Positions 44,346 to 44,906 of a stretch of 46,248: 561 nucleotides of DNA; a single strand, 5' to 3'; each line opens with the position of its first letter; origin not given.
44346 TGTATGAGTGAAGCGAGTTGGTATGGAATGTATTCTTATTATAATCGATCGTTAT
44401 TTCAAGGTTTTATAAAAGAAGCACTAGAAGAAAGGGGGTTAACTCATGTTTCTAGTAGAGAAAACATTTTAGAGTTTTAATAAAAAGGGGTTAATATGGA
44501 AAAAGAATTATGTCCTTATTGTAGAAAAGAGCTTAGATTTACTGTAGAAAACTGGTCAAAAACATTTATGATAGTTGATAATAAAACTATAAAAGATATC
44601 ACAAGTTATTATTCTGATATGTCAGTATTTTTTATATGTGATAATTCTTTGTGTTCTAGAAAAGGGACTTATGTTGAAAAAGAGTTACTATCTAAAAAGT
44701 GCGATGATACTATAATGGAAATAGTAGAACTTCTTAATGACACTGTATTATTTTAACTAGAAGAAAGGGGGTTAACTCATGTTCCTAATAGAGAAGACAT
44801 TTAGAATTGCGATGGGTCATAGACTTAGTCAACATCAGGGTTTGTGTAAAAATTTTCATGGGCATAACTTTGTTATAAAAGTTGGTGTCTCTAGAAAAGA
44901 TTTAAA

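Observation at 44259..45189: QueD homologue points to 7-deazaguanine DNA modification; its 5' end is duplicated 330 bp upstream, flanking an inserted small gene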

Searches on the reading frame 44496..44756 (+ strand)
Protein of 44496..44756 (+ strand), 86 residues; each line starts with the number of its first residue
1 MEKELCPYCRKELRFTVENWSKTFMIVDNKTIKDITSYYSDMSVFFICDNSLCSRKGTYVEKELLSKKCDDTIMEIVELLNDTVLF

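Call 6: search_protein_families(library=pfam, proteins=[window:44496-44756:+], max_evalue=0.01)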
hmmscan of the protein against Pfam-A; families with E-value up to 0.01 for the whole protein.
window:44496-44756:+ (86 aa): 0 families

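Call 32: search_protein_families(library=phrogs, proteins=[window:44496-44753:+], max_evalue=0.01)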
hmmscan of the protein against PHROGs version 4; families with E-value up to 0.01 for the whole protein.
window:44496-44753:+ (86 aa): 0 families

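Call 33: find_homologous_proteins(query=window:44496-44753:+, max_evalue=0.001)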
Query window:44496-44753:+ (86 aa): 1 proteins with E <= 0.001 among 35 candidates.
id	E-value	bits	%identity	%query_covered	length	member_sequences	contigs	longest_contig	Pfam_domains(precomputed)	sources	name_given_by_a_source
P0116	1.9e-50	186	100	100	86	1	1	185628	-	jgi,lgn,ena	-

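Call 40: search_protein_representatives(protein=window:44496-44753:+)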
Query: 86 residues. Proteins with E-value up to 0.001 (for the whole library): 2; up to 1e-10: 1; up to 1e-30: 1. The best 2 are listed.
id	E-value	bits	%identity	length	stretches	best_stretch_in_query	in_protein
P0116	6.2e-51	185.7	100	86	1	1-86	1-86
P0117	3.8e-04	36.6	31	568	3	35-73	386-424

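Call 48: predict_structure(protein=window:44496-44753:+)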
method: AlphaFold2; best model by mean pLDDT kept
length: 86 residues; sequences in the alignment: 1
mean_pLDDT: 61.0   pTM: 0.44
mean pLDDT of the five models: 61.0, 55.1, 43.9, 37.6, 35.5
residues with pLDDT >= 90: 0; 70-90: 8; 50-70: 68; < 50: 10
segments of 3 or more residues with pLDDT < 50: 59-64, 84-86
pLDDT, mean of each block of 10 residues (from residue 1): 63 63 67 62 64 56 56 66 45
secondary structure, 60 per line:
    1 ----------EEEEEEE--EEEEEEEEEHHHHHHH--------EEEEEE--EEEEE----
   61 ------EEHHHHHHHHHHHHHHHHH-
elements in order: E11-17 E20-28 H29-35 E44-49 E52-56 H69-85

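Call 70: list_cluster_members(proteins=[P0116, P0001, P0002])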
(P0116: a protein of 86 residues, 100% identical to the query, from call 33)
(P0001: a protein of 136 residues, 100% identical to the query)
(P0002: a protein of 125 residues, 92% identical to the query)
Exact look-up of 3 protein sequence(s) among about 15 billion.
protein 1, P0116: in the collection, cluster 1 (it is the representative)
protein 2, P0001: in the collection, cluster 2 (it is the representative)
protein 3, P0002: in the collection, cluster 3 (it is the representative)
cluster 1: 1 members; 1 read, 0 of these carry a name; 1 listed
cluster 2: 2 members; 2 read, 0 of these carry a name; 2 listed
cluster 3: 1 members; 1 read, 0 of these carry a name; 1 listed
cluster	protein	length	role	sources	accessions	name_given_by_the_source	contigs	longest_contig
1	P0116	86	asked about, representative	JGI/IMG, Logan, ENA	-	-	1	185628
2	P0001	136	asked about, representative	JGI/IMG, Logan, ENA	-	-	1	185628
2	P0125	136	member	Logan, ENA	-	-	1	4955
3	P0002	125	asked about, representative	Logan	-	-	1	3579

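Call 71: find_encoding_contigs(protein=P0125, flank=10000, max_places=5)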
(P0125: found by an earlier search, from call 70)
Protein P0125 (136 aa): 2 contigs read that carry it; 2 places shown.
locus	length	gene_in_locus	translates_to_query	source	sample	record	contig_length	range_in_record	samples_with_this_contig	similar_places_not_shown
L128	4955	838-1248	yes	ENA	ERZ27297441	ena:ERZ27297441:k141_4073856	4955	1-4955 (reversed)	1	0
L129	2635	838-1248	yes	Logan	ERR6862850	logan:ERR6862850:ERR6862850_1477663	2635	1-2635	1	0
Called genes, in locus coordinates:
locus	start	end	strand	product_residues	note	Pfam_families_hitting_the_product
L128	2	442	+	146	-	?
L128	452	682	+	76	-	-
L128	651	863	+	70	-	-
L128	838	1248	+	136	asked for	PF01242:PTPS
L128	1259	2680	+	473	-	PF01743:PolyA_pol, PF12627:PolyA_pol_RNAbd (faint), PF01966:HD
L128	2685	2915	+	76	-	-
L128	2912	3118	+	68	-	-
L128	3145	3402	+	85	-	-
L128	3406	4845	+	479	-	PF04851:ResIII, PF00270:DEAD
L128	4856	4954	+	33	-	?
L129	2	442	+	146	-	?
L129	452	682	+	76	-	-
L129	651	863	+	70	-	-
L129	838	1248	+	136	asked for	PF01242:PTPS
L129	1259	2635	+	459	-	?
